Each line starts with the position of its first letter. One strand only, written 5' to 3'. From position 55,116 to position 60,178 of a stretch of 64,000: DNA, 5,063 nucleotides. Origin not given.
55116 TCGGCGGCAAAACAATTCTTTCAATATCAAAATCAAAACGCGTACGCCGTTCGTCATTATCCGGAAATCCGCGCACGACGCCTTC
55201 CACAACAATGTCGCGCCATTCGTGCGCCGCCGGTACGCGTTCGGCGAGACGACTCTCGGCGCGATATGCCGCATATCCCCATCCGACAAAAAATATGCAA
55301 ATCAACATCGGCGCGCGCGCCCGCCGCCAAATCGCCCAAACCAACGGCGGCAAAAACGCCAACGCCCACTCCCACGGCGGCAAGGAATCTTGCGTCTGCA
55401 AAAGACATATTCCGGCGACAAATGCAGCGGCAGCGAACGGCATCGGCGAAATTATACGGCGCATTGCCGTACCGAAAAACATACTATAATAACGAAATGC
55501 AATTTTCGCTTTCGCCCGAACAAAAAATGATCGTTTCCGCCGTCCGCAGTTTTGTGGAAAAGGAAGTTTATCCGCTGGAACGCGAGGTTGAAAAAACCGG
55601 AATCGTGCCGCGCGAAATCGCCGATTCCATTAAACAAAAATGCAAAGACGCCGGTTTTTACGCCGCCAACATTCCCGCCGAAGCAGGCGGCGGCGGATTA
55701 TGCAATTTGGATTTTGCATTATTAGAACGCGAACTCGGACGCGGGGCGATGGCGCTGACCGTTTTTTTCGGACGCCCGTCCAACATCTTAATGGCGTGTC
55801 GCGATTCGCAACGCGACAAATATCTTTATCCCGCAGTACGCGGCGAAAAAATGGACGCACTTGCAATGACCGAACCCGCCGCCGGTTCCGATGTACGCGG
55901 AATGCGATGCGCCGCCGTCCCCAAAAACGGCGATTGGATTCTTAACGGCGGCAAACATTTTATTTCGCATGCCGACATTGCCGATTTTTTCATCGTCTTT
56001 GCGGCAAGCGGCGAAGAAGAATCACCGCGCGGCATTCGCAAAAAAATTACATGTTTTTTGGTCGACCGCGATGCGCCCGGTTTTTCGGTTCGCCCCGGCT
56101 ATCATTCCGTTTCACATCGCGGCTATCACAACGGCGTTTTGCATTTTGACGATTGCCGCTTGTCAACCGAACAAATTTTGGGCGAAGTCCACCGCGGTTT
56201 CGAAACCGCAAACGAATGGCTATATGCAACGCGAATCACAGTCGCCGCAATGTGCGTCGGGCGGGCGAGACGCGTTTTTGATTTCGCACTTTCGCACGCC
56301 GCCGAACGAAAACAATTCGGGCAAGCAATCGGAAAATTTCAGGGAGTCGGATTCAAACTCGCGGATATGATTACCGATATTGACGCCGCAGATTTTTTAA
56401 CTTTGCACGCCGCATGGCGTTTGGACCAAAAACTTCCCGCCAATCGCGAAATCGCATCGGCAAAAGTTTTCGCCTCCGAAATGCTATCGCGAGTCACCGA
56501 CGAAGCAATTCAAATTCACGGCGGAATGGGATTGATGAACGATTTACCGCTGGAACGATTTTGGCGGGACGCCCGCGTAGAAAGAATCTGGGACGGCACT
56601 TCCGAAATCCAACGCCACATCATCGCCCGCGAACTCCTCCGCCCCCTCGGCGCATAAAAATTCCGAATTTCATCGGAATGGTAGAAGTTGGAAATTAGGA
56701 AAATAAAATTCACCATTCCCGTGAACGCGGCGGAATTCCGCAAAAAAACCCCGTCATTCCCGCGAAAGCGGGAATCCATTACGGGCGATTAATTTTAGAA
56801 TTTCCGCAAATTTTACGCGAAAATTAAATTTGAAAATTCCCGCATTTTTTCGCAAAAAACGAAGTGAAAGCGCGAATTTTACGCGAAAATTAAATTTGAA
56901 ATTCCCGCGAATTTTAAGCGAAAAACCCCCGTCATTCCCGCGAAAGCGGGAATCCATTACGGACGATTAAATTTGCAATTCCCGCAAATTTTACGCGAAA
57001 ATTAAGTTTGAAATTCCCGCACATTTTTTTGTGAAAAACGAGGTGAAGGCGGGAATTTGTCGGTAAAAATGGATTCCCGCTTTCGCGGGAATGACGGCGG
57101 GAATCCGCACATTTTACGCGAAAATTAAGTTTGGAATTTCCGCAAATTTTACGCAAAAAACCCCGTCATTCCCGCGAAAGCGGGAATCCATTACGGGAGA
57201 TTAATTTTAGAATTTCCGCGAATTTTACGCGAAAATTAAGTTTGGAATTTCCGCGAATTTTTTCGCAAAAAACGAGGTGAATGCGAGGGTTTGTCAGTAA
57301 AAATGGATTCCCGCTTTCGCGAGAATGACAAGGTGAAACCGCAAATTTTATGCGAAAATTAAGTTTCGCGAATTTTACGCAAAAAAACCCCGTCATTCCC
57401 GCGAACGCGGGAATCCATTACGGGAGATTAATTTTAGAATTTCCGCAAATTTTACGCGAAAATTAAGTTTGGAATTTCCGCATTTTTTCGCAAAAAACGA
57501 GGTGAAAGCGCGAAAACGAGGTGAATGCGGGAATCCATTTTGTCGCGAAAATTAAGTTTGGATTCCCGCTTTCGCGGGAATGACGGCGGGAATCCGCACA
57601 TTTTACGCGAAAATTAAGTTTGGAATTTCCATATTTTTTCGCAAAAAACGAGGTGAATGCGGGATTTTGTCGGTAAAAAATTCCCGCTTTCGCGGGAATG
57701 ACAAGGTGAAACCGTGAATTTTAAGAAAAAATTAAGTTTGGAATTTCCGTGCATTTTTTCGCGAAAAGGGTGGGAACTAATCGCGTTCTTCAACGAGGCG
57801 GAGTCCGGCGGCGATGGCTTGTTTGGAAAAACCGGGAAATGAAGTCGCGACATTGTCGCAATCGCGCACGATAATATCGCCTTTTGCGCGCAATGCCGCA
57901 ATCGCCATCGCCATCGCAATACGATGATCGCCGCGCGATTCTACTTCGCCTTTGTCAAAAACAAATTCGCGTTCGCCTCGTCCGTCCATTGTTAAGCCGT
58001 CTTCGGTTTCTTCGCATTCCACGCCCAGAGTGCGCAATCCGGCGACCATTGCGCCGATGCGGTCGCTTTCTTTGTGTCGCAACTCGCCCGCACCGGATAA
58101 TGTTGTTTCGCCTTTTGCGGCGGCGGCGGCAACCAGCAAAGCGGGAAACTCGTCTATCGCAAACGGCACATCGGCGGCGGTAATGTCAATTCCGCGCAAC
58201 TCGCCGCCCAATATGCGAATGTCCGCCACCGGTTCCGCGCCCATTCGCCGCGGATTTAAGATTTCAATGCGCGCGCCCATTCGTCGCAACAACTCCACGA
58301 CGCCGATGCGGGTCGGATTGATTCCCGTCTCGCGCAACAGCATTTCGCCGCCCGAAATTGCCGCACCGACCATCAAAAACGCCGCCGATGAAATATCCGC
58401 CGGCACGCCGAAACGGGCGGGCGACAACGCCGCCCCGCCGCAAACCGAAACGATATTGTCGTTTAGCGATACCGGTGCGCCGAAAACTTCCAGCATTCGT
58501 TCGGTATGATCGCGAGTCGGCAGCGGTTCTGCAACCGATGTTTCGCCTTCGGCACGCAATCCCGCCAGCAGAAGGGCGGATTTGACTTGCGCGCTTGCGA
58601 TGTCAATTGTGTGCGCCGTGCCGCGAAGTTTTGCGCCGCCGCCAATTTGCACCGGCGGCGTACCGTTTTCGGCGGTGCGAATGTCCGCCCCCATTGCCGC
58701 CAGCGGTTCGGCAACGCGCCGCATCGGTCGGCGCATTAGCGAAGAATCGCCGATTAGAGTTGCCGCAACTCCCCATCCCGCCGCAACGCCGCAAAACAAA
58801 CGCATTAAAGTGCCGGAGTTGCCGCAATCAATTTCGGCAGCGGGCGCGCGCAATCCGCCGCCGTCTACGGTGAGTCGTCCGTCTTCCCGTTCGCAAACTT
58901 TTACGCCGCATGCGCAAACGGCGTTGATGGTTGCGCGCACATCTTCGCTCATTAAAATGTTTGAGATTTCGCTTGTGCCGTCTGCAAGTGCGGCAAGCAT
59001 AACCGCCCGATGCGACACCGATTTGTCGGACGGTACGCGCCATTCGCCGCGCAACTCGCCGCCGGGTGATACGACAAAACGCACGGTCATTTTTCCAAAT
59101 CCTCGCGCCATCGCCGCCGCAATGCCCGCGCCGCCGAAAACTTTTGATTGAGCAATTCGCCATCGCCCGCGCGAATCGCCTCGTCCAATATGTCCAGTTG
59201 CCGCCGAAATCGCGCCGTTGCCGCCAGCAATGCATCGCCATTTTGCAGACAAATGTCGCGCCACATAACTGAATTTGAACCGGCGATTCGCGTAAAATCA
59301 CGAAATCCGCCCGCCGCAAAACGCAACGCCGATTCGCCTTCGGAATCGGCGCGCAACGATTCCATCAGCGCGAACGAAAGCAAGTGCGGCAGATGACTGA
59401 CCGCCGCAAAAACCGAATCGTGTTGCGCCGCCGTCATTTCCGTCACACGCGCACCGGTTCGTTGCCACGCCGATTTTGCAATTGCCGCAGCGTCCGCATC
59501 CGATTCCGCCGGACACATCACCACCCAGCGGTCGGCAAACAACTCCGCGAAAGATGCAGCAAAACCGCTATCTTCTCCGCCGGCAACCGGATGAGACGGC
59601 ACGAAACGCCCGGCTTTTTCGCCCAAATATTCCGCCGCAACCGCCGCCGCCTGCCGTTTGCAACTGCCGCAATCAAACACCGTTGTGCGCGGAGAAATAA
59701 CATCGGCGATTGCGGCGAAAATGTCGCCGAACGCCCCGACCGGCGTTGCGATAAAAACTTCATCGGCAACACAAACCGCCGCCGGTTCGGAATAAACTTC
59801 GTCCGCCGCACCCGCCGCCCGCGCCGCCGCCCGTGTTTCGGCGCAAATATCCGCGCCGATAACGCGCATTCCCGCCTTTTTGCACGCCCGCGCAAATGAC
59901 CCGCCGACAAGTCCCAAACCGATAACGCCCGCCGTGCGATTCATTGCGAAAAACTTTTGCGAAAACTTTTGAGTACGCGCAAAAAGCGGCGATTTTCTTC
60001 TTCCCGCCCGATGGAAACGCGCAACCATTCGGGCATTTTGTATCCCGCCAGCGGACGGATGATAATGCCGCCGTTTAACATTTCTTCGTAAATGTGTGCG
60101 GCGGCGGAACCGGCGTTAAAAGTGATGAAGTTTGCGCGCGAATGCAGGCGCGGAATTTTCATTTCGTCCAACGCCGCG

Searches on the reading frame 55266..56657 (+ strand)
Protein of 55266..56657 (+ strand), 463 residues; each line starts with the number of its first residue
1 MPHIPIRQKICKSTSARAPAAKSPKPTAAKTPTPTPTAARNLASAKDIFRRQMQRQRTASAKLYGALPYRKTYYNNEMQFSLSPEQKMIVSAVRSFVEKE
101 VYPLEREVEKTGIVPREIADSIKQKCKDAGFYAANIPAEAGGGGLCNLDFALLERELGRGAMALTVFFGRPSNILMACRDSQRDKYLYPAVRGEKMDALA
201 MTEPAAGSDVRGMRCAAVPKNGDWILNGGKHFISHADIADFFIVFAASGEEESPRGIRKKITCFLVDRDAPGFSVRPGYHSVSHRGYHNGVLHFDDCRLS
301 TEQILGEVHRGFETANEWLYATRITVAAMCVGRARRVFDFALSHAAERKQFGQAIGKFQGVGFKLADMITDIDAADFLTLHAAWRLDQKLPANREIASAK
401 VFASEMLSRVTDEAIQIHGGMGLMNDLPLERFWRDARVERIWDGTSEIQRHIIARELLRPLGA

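Call 58: search_protein_families(library=pfam, proteins=[window:55266-56657:+], max_evalue=0.00001)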
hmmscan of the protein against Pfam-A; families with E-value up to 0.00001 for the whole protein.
window:55266-56657:+ (463 aa): 4 families
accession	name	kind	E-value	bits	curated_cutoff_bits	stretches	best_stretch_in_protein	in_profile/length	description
PF00441.29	Acyl-CoA_dh_1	-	1.5e-50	171.7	22.4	1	310-458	2-150/150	Acyl-CoA dehydrogenase, C-terminal domain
PF02770.24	Acyl-CoA_dh_M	-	5.4e-26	91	33.3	1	198-297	1-97/97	Acyl-CoA dehydrogenase, middle domain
PF08028.16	Acyl-CoA_dh_2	-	1.4e-21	77.6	22.7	1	325-444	2-131/134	Acyl-CoA dehydrogenase, C-terminal domain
PF02771.21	Acyl-CoA_dh_N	-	3.5e-19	69.7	22.9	1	83-194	1-113/113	Acyl-CoA dehydrogenase, N-terminal domain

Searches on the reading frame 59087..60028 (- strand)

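Call 58: search_protein_families(library=pfam, proteins=[window:59087-60028:-], max_evalue=0.00001)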
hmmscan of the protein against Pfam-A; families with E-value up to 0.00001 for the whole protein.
window:59087-60028:- (313 aa): 4 families
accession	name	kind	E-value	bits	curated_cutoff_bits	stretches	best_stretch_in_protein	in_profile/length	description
PF02153.23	PDH_N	-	4.1e-30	104.8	26.5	1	45-196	1-153/154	Prephenate dehydrogenase, nucleotide-binding domain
PF20463.3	PDH_C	-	1.3e-25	90.1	22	1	200-297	2-100/102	Prephenate dehydrogenase, dimerization domain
PF03446.21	NAD_binding_2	-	1.4e-08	35.3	21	1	34-154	3-125/161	NAD binding domain of 6-phosphogluconate dehydrogenase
PF02826.25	2-Hacid_dh_C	-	7.9e-06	25.8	25.1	0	26-88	32-92/178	D-isomer specific 2-hydroxyacid dehydrogenase, NAD binding domain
